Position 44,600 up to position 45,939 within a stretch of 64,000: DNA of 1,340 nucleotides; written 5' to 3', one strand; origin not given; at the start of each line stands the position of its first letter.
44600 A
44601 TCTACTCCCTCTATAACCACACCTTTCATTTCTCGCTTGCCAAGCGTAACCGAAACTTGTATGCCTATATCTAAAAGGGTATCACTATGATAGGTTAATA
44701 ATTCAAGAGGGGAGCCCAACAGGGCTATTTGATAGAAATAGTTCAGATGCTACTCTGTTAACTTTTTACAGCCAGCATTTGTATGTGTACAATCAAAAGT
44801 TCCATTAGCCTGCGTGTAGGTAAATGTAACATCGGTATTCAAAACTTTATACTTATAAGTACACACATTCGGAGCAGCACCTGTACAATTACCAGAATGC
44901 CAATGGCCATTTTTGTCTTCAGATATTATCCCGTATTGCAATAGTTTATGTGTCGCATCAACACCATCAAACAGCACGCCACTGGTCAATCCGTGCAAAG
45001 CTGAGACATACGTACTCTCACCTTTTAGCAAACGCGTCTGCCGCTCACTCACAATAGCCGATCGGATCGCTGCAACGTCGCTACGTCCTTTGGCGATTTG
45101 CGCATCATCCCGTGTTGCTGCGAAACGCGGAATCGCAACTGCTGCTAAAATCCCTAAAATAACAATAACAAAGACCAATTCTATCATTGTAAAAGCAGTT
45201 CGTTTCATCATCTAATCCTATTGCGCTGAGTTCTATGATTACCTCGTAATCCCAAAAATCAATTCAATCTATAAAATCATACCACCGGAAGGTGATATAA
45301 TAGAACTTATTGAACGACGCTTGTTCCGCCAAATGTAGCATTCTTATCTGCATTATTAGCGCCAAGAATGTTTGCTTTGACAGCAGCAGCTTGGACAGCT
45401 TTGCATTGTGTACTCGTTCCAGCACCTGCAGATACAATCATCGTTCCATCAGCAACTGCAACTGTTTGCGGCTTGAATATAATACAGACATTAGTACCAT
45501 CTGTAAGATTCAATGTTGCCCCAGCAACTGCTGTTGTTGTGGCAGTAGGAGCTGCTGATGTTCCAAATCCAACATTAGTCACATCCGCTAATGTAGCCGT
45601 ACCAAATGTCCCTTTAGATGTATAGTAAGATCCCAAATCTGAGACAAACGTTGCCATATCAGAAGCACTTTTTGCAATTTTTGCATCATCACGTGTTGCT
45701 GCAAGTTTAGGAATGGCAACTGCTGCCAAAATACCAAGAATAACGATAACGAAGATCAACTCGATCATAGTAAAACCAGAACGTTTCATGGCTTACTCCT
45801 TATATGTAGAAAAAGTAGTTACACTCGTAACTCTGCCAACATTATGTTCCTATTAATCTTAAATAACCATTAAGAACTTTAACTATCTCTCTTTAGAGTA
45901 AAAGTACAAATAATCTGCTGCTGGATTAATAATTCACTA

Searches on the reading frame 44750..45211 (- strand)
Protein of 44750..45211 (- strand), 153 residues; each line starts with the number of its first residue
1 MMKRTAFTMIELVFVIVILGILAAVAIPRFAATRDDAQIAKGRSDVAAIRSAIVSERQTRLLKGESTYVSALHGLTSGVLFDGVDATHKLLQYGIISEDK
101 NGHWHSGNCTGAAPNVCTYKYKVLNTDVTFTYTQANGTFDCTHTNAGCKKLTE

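Call 3: search_protein_families(library=pfam, proteins=[window:44750-45211:-], max_evalue=1)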
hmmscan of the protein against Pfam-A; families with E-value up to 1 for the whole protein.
window:44750-45211:- (153 aa): 1 family
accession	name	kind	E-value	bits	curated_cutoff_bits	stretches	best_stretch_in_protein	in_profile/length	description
PF07963.17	N_methyl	-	3.9e-05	23.5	21.2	1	1-27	1-27/27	Prokaryotic N-terminal methylation motif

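Call 4: search_protein_families(library=ncbifam, proteins=[window:44750-45211:-], max_evalue=1)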
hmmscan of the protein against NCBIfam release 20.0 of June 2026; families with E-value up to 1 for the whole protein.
window:44750-45211:- (153 aa): 8 families
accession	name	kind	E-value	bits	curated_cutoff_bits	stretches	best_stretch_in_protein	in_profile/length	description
TIGR01710.1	typeII_sec_gspG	equivalog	9.3e-10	38.7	88.85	1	6-54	2-50/134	type II secretion system major pseudopilin GspG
NF041775.1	typeIV_PilA_Myxo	equivalog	5.8e-06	26.4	400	1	5-48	11-54/214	type IV pilin protein PilA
TIGR02532.1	IV_pilin_GFxxxE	domain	7.7e-05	22.4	16.3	1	6-27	3-24/24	prepilin-type N-terminal cleavage/methylation domain-containing protein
NF007862.0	PRK10574.1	equivalog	7.8e-05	22.8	138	1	1-32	1-32/145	prepilin peptidase-dependent pilin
NF040999.1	pilin_ComGC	equivalog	0.00035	20.7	75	1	5-43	2-39/84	competence type IV pilus major pilin ComGC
TIGR01708.2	typeII_sec_gspH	equivalog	0.00036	20.6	80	1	7-48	4-45/169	type II secretion system minor pseudopilin GspH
NF041013.1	T4P_ComGE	equivalog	0.0091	16.1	49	1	6-48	5-47/83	competence type IV pilus minor pilin ComGE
TIGR02596.1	TIGR02596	subfamily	0.0098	16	70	1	7-32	1-26/196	Verru_Chthon cassette protein D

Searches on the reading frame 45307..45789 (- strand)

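Call 3: search_protein_families(library=pfam, proteins=[window:45307-45789:-], max_evalue=1)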
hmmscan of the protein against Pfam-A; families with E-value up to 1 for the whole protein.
window:45307-45789:- (160 aa): 1 family
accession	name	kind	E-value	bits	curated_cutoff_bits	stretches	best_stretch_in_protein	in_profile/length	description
PF07963.17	N_methyl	-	5.1e-07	29.4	21.2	1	2-26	3-27/27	Prokaryotic N-terminal methylation motif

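Call 4: search_protein_families(library=ncbifam, proteins=[window:45307-45789:-], max_evalue=1)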
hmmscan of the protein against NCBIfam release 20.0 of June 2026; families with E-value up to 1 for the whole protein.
window:45307-45789:- (160 aa): 13 families
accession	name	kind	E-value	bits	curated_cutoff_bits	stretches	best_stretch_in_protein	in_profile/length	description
TIGR01710.1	typeII_sec_gspG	equivalog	9e-11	41.9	88.85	1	4-63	1-60/134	type II secretion system major pseudopilin GspG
TIGR02532.1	IV_pilin_GFxxxE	domain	3.7e-07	29.7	16.3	1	3-26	1-24/24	prepilin-type N-terminal cleavage/methylation domain-containing protein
TIGR01708.2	typeII_sec_gspH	equivalog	1.8e-06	28.1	80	1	4-47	2-45/169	type II secretion system minor pseudopilin GspH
NF040999.1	pilin_ComGC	equivalog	3.7e-05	23.8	75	1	4-37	2-35/84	competence type IV pilus major pilin ComGC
NF041775.1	typeIV_PilA_Myxo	equivalog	7.2e-05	22.9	400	1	3-63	10-70/214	type IV pilin protein PilA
NF007862.0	PRK10574.1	equivalog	7.5e-05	22.9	138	1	2-29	3-30/145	prepilin peptidase-dependent pilin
NF007800.0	PRK10506.1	equivalog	0.00014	21.7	158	1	2-52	7-57/163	prepilin peptidase-dependent protein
TIGR02596.1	TIGR02596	subfamily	0.00032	20.8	70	1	6-46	1-41/196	Verru_Chthon cassette protein D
NF041013.1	T4P_ComGE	equivalog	0.0081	16.2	49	1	4-42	4-42/83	competence type IV pilus minor pilin ComGE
NF004703.2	PRK06041.1-1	equivalog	0.018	13.4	570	1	14-70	255-309/525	archaellar assembly protein ArlJ/FlaJ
TIGR00638.1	Mop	subfamily_domain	0.039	14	55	1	82-113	36-67/70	molybdenum-pterin binding domain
NF007160.0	PRK09598.1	equivalog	0.06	11.6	561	1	4-58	116-169/523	phosphoethanolamine--lipid A transferase EptA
NF004704.2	PRK06041.1-2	equivalog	0.087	11.5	550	1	8-77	296-365/555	archaellar assembly protein ArlJ/FlaJ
